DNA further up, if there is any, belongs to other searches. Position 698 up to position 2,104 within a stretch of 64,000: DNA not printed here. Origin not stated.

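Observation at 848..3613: Short BoxB/PaaA-like diiron oxygenase coupled to a NuoE-like [2Fe-2S] ferredoxin and a NuoF-like flavoprotein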

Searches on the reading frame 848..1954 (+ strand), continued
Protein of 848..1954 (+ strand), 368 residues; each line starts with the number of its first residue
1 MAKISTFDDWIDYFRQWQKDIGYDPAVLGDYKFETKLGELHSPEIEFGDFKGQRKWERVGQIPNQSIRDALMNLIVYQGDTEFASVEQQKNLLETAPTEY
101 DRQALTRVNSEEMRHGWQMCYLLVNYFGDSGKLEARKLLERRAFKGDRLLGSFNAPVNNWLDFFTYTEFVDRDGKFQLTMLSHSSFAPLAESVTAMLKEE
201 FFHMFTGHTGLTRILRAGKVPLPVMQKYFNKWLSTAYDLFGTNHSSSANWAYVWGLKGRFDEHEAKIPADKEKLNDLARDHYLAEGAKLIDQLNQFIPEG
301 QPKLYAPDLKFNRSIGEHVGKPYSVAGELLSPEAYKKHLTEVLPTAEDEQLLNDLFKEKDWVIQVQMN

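Call 31: search_protein_families(library=pfam, proteins=[L033:3161-3835:+, L033:3840-4649:+, L033:4685-6157:+, L033:6157-6705:+, L033:6727-7146:+, L033:7152-7943:+, L033:9113-9886:+, L033:10310-10864:+, L033:11028-13358:+, L033:13355-14350:+], max_evalue=0.001)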
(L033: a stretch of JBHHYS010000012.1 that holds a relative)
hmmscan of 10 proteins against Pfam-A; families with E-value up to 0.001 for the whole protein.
L033:3161-3835:+ (224 aa): 2 families
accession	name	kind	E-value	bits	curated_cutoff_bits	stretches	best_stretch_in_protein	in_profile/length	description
PF17932.6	TetR_C_24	-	7.5e-27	94.3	26.4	1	85-197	2-114/114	Tetracyclin repressor-like, C-terminal domain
PF00440.29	TetR_N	-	1.9e-11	44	24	1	18-61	1-44/47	Bacterial regulatory proteins, tetR family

L033:3840-4649:+ (269 aa): 2 families
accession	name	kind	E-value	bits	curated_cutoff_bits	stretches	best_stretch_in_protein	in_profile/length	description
PF00378.25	ECH_1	-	3.5e-58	197.3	27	1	18-267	3-249/251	Enoyl-CoA hydratase/isomerase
PF16113.10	ECH_2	-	4.3e-29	102.5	27.2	1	22-194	2-176/335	Enoyl-CoA hydratase/isomerase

L033:4685-6157:+ (490 aa): 1 family
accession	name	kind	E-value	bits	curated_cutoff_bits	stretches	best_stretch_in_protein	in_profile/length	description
PF00171.27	Aldedh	-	4e-186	619.5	23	1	20-484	1-461/461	Aldehyde dehydrogenase family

L033:6157-6705:+ (182 aa): 1 family
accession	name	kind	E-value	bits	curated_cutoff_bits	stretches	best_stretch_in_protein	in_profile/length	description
PF03167.25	UDG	-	1.2e-19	71.3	24.3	1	15-168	1-133/141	Uracil DNA glycosylase superfamily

L033:6727-7146:+ (139 aa): 1 family
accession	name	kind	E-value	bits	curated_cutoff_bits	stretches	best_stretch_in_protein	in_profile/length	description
PF00210.30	Ferritin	-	7.4e-21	75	24.5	1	9-137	2-136/142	Ferritin-like domain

L033:7152-7943:+ (263 aa): 2 families
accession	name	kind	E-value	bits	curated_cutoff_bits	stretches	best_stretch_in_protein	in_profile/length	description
PF00378.25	ECH_1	-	5.6e-66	222.9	27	1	10-262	2-250/251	Enoyl-CoA hydratase/isomerase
PF16113.10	ECH_2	-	1.9e-42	146.4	27.2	1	15-200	2-186/335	Enoyl-CoA hydratase/isomerase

L033:9113-9886:+ (257 aa): 2 families
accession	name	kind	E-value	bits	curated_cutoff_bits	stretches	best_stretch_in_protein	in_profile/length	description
PF00378.25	ECH_1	-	1.3e-46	159.5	27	1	10-256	1-250/251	Enoyl-CoA hydratase/isomerase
PF16113.10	ECH_2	-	3.4e-28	99.5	27.2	2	17-189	3-182/335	Enoyl-CoA hydratase/isomerase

L033:10310-10864:+ (184 aa): 3 families
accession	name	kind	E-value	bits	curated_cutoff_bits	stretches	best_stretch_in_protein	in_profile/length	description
PF01799.25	Fer2_2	-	3.5e-29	101.2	30.3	1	92-164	1-74/75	[2Fe-2S] binding domain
PF00111.32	Fer2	-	1e-07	32.2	21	1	25-71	2-48/77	2Fe-2S iron-sulfur cluster binding domain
PF13085.11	Fer2_3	-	0.00037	20.9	27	1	55-91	49-84/107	2Fe-2S iron-sulfur cluster binding domain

L033:11028-13358:+ (776 aa): 3 families
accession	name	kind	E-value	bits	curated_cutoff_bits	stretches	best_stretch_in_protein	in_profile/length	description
PF02738.23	MoCoBD_1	-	3.1e-78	262.7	27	1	143-392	1-243/244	Molybdopterin cofactor-binding domain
PF20256.3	MoCoBD_2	-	1.6e-74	251.4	27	1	418-700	2-281/283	Molybdopterin cofactor-binding domain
PF01315.27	Ald_Xan_dh_C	-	2.4e-30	105.5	31.3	1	21-126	1-109/110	Aldehyde oxidase and xanthine dehydrogenase, a/b hammerhead domain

L033:13355-14350:+ (331 aa): 2 families
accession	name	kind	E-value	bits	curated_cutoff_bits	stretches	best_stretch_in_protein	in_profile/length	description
PF00941.27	FAD_binding_5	-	2.8e-42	144.9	27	1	8-215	5-169/170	FAD binding domain in molybdopterin dehydrogenase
PF03450.22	CO_deh_flav_C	-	2.8e-18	66.4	25.5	1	224-323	3-101/102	CO dehydrogenase flavoprotein C-terminal domain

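Call 38: search_solved_structures(query=L033:9113-9886:+, max_evalue=0.00001)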
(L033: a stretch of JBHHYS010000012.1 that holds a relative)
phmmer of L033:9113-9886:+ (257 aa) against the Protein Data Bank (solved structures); distinct sequences matched with E-value up to 0.00001: 193 (the best 60 are shown).
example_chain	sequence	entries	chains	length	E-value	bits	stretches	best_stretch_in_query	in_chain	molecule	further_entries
5jbx_A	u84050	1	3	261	2.5e-37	131.7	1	24-257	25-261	3-hydroxybutyryl-CoA dehydratase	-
5jbw_A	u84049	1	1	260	2.6e-37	131.6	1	24-257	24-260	3-hydroxybutyryl-CoA dehydratase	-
3q0j_A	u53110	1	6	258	1.1e-36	129.6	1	7-255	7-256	enoyl-CoA hydratase echA8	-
3pzk_A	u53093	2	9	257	1.1e-36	129.6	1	7-255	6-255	e enoyl-CoA hydratase echA8 | enoyl-CoA hydratase echA8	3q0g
3h81_A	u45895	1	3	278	1.4e-36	129.2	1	7-255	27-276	enoyl-CoA hydratase echA8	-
4fjw_D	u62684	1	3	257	2.9e-36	128.2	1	7-255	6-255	Probable enoyl-CoA hydratase echA8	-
2pbp_A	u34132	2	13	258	4.3e-35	124.4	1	7-256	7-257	Enoyl-CoA hydratase subunit I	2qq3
5zai_A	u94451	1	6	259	2.3e-34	122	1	7-257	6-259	3-hydroxypropionyl-coenzyme A dehydratase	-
5z7r_A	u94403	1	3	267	4.2e-33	117.9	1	6-251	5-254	Short-chain-enoyl-CoA hydratase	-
6lvp_A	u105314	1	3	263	1.1e-32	116.5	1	14-256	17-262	Enoyl-CoA hydratase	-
3kqf_A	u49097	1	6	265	3.6e-31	111.6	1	17-256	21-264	Enoyl-CoA hydratase/isomerase family protein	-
5wyb_B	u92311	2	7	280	8e-31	110.4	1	5-254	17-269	Probable enoyl-CoA hydratase/isomerase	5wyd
9qwv_A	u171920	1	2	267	1.4e-30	109.6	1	9-254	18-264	Enoyl-CoA hydratase, mitochondrial, putative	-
5xzd_A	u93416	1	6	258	3.5e-30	108.3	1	8-252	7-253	Enoyl-CoA hydratase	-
3pea_A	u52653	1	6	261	1.5e-28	102.9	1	8-257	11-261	Enoyl-CoA hydratase/isomerase family protein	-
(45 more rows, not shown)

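Call 39: search_solved_structures(query=L033:7152-7943:+, max_evalue=0.00001)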
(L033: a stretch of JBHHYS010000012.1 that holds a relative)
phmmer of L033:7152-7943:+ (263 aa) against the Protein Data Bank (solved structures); distinct sequences matched with E-value up to 0.00001: 210 (the best 60 are shown).
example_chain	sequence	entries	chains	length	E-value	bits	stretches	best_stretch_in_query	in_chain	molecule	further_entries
2ej5_A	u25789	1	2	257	2.3e-59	203.8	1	12-263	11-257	Enoyl-CoA hydratase subunit II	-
5zai_A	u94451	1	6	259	9.1e-57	195.3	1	4-262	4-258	3-hydroxypropionyl-coenzyme A dehydratase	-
4fzw_C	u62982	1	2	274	6.1e-54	186.1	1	11-262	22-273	1,2-epoxyphenylacetyl-CoA isomerase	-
3kqf_A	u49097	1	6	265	1.2e-50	175.3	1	14-262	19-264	Enoyl-CoA hydratase/isomerase family protein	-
9qwv_A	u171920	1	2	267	9.2e-49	169.1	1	8-261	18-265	Enoyl-CoA hydratase, mitochondrial, putative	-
6sl9_AAA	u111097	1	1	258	2.5e-48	167.7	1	9-262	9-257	Enoyl-CoA hydratase/carnithine racemase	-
6slb_AAA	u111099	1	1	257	2.9e-48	167.5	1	9-262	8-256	Enoyl-CoA hydratase/carnithine racemase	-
3hrx_A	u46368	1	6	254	3.7e-48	167.1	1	9-262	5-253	Probable enoyl-CoA hydratase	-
6sla_AAA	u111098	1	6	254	1.8e-47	164.8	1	9-262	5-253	Enoyl-CoA hydratase/carnithine racemase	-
5z7r_A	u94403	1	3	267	2.6e-46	161.1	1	8-257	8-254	Short-chain-enoyl-CoA hydratase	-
7eum_C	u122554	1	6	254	3.5e-46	160.6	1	9-255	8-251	Enoyl-CoA hydratase/isomerase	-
28bq_A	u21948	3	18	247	4.8e-45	156.9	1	9-252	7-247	Enoyl-CoA hydratase/isomerase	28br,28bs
3myb_A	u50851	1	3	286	1.6e-44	155.2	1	5-260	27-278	Enoyl-CoA hydratase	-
9ula_A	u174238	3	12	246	1.9e-44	155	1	9-247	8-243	Enoyl-CoA hydratase/isomerase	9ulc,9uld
3g64_A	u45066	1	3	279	7.1e-44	153.1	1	8-262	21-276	Putative enoyl-CoA hydratase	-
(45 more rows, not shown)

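Call 43: find_homologous_proteins(query=L033:7995-9116:+)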
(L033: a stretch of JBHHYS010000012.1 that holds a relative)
Query L033:7995-9116:+ (373 aa): 4824 proteins with E <= 0.001 among 8000 candidates; the best 120 are listed.
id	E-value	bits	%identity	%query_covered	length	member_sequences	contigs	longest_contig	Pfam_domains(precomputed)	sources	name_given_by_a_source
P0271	5.5e-254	861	100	100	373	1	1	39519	PF05138.19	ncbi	ncbi:MAG: Phenylacetic acid catabolic protein [Terriglobia bacterium]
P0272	8.0e-220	748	84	99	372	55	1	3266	PF05138.19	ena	-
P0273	3.4e-218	743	84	100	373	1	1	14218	PF05138.19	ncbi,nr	ncbi:MAG: phenylacetate-CoA oxygenase subunit PaaI [Acidobacteria bacterium]|nr:phenylacetate-CoA ox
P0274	7.3e-216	735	84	100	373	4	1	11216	PF05138.19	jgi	-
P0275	8.8e-216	735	84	99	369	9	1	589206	PF05138.19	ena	-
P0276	1.2e-214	731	82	99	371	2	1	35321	PF05138.19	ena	-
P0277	1.0e-213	728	82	100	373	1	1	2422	PF05138.19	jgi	-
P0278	1.1e-213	728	82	100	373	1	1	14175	PF05138.19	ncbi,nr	ncbi:MAG: phenylacetate-CoA oxygenase subunit PaaI [Acidobacteria bacterium]|nr:phenylacetate-CoA ox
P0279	5.0e-213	726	81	100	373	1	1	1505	PF05138.19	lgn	-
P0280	1.6e-212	724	83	100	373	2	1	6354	PF05138.19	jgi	jgi:benzoyl-CoA 2,3-dioxygenase component B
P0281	3.4e-212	723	82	99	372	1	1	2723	PF05138.19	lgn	-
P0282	5.4e-212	722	82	100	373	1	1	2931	PF05138.19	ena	-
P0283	1.1e-210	718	81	99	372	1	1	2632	PF05138.19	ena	-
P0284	1.2e-210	718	82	100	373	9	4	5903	PF05138.19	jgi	jgi:benzoyl-CoA 2,3-dioxygenase component B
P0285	2.6e-210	717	83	100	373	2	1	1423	PF05138.19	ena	-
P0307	2.2e-182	625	72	98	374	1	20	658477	PF05138.19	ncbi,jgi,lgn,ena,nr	ncbi:MAG: phenylacetate-CoA oxygenase subunit PaaI [Acidobacteriia bacterium]|jgi:benzoyl-CoA 2,3-di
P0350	1.6e-171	589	67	98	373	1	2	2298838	PF05138.19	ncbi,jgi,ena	jgi:benzoyl-CoA 2,3-epoxidase subunit B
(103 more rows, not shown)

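Call 44: find_encoding_contigs(protein=P0307, flank=9000, max_places=2)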
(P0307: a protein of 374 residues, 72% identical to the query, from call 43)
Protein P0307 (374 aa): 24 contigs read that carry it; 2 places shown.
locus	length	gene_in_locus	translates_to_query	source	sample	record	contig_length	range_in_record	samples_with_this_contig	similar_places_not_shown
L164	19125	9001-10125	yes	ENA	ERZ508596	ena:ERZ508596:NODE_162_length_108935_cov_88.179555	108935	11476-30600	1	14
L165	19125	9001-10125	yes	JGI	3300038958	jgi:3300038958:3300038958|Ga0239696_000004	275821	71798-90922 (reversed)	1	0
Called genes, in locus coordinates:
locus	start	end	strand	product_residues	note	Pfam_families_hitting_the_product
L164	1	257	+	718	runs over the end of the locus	PF00676:E1_dh, PF02779:Transket_pyr, PF02780:Transketolase_C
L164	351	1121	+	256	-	PF06271:RDD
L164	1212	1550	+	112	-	PF13240:Zn_Ribbon_1 (weak), PF04024:PspC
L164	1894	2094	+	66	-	PF10771:DUF2582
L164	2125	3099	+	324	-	PF02423:OCD_Mu_crystall, PF01488:Shikimate_DH (weak), PF03807:F420_oxidored (weak)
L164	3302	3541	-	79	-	PF13490:zf-HC2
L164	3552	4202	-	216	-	PF07638:Sigma70_ECF (faint), PF04542:Sigma70_r2, PF08281:Sigma70_r4_2, PF04545:Sigma70_r4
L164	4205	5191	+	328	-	PF00440:TetR_N, PF17932:TetR_C_24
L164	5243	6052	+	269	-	PF00378:ECH_1, PF16113:ECH_2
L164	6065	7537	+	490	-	PF00171:Aldedh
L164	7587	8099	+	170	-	PF03167:UDG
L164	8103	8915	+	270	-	PF00378:ECH_1, PF16113:ECH_2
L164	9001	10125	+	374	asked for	PF05138:PaaA_PaaC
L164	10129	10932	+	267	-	PF01144:CoA_trans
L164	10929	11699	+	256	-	PF00378:ECH_1, PF16113:ECH_2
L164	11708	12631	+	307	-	PF01144:CoA_trans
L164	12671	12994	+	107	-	PF00581:Rhodanese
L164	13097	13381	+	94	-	PF03960:ArsC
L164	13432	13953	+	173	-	PF00111:Fer2 (weak), PF13085:Fer2_3 (weak), PF01799:Fer2_2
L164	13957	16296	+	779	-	PF01315:Ald_Xan_dh_C, PF02738:MoCoBD_1, PF20256:MoCoBD_2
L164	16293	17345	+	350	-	PF00941:FAD_binding_5, PF03450:CO_deh_flav_C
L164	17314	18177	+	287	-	PF04909:Amidohydro_2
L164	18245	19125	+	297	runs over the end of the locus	PF02737:3HCDH_N, PF03446:NAD_binding_2 (faint), PF00725:3HCDH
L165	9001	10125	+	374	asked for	PF05138:PaaA_PaaC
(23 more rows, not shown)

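Call 45: find_encoding_contigs(protein=P0350, flank=9000, max_places=2)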
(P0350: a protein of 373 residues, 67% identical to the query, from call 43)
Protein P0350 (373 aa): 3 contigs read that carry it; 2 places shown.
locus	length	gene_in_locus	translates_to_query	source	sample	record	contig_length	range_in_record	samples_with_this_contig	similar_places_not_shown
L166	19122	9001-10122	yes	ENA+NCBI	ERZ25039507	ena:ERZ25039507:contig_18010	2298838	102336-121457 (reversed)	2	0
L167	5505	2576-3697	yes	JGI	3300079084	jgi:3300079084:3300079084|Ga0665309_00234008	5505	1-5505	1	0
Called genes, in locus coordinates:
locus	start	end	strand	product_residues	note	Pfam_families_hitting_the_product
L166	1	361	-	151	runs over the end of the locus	PF07681:DoxX, PF13564:DoxX_2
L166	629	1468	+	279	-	PF08239:SH3_3 (weak)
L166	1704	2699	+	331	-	PF02423:OCD_Mu_crystall, PF01488:Shikimate_DH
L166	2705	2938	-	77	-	PF13490:zf-HC2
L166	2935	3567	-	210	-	PF07638:Sigma70_ECF, PF04542:Sigma70_r2, PF08281:Sigma70_r4_2, PF04545:Sigma70_r4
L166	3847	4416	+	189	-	-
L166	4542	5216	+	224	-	PF00440:TetR_N, PF17932:TetR_C_24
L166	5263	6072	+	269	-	PF00378:ECH_1, PF16113:ECH_2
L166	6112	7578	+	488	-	PF00171:Aldedh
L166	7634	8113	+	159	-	PF03167:UDG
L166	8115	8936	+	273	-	PF00378:ECH_1, PF16113:ECH_2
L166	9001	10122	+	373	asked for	PF05138:PaaA_PaaC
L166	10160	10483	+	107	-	PF00581:Rhodanese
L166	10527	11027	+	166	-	PF00111:Fer2 (weak), PF13085:Fer2_3 (weak), PF01799:Fer2_2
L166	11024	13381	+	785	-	PF01315:Ald_Xan_dh_C, PF02738:MoCoBD_1, PF20256:MoCoBD_2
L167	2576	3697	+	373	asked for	PF05138:PaaA_PaaC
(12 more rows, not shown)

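Call 57: search_protein_families(library=pfam, proteins=[L028:3306-4457:-, L028:4560-6584:-, L028:6766-7797:-, L028:10936-11667:-, L013:10953-11642:-, L013:11726-12094:+, L013:12101-12427:+, L013:12450-13826:+, L013:4391-5443:+, L068:9131-9466:+], max_evalue=0.001)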
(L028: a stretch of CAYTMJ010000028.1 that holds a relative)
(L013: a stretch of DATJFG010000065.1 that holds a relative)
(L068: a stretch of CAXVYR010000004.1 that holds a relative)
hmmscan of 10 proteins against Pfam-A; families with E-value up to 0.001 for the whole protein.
L028:3306-4457:- (383 aa): 1 family
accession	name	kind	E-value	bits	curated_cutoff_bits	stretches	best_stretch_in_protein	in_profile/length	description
PF00296.26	Bac_luciferase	-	2.2e-51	175.5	27.9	1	38-350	20-314/314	Luciferase-like monooxygenase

L028:4560-6584:- (674 aa): 2 families
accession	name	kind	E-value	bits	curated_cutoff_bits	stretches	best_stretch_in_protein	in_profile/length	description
PF01970.21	TctA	-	5.7e-122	407.8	28.9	1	22-445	2-423/423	Tripartite tricarboxylate transporter TctA family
PF07331.16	TctB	-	1.1e-09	39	29.1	1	531-664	4-137/137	Tripartite tricarboxylate transporter TctB family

L028:6766-7797:- (343 aa): 1 family
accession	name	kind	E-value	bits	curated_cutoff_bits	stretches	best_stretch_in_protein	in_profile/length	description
PF03401.19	TctC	-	9.5e-07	29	27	1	68-310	17-246/274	Tripartite tricarboxylate transporter family receptor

L028:10936-11667:- (243 aa): 1 family
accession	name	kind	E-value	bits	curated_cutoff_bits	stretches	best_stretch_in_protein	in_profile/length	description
PF03588.20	Leu_Phe_trans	-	1.4e-73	246.5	22.7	1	46-215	2-170/171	Leucyl/phenylalanyl-tRNA protein transferase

L013:10953-11642:- (229 aa): 1 family
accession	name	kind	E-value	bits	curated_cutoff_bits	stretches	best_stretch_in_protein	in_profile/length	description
PF03588.20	Leu_Phe_trans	-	3.2e-76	255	22.7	1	33-203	2-171/171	Leucyl/phenylalanyl-tRNA protein transferase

L013:11726-12094:+ (122 aa): 5 families
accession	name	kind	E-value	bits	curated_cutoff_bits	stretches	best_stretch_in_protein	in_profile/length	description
PF00903.31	Glyoxalase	-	9.2e-19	68.4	20.6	1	4-120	1-121/121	Glyoxalase/Bleomycin resistance protein/Dioxygenase superfamily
PF13669.12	Glyoxalase_4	-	5.1e-11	43.3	27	1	6-92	1-97/109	Glyoxalase/Bleomycin resistance protein/Dioxygenase superfamily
PF22677.2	Ble-like_N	-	3.3e-08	33.6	24.5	1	4-29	1-26/41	Bleomycin resistance protein-like N-terminal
PF13468.12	Glyoxalase_3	-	5.3e-06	27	25.1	0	5-55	1-52/176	Glyoxalase-like domain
PF18029.7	Glyoxalase_6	-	0.00013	23.1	23.6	1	8-119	2-104/106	Glyoxalase-like domain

L013:12101-12427:+ (108 aa): 0 families

L013:12450-13826:+ (458 aa): 3 families
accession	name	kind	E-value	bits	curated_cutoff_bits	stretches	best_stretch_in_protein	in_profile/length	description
PF01663.27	Phosphodiest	-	1e-50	173.7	23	1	33-398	1-342/342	Type I phosphodiesterase / nucleotide pyrophosphatase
PF00884.28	Sulfatase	-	1.7e-05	24.8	25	1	242-278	209-245/301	Sulfatase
PF01676.23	Metalloenzyme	-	9.9e-05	22.4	24.3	1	194-277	126-203/252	Metalloenzyme superfamily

L013:4391-5443:+ (350 aa): 2 families
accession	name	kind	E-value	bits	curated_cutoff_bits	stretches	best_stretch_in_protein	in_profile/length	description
PF04055.27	Radical_SAM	-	2.1e-19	70.7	29.5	1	79-233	4-165/166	Radical SAM superfamily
PF13353.11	Fer4_12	-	0.00029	21.6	22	1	75-177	9-113/137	4Fe-4S single cluster domain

L068:9131-9466:+ (111 aa): 2 families
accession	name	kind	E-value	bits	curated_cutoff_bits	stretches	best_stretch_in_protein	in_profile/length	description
PF01257.25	2Fe-2S_thioredx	-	1.2e-08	35.3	24.8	1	5-79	66-143/145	Thioredoxin-like [2Fe-2S] ferredoxin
PF06999.17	Suc_Fer-like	-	1.7e-07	31.9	34.9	1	4-89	96-187/191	Sucrase/ferredoxin-like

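Call 58: predict_structure(alignment_id=A1)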
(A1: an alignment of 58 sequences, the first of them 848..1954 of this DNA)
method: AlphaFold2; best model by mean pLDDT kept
length: 368 residues; sequences in the alignment: 58
mean_pLDDT: 90.1   pTM: 0.88
mean pLDDT of the five models: 90.1, 88.2, 85.0, 83.1, 79.3
residues with pLDDT >= 90: 239; 70-90: 119; 50-70: 10; < 50: 0
segments of 3 or more residues with pLDDT < 50: none
pLDDT, mean of each block of 10 residues (from residue 1): 77 91 86 89 91 96 93 92 90 91 93 94 94 92 75 84 93 85 95 89 90 96 97 90 74 88 87 87 94 96 96 89 97 96 96 90 78
secondary structure, 60 per line:
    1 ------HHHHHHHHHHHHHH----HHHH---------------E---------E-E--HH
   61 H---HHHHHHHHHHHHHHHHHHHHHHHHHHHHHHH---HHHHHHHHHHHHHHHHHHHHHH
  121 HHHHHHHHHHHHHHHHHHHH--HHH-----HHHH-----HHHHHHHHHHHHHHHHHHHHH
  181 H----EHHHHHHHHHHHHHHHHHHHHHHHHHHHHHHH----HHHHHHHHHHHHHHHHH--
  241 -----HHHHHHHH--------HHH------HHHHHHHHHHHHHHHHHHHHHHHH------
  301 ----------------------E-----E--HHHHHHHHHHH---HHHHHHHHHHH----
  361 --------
elements in order: H7-20 H25-28 H65-95 H99-140 H151-154 H160-181 H187-217 H222-238 H246-253 H271-294 H332-342 H346-356
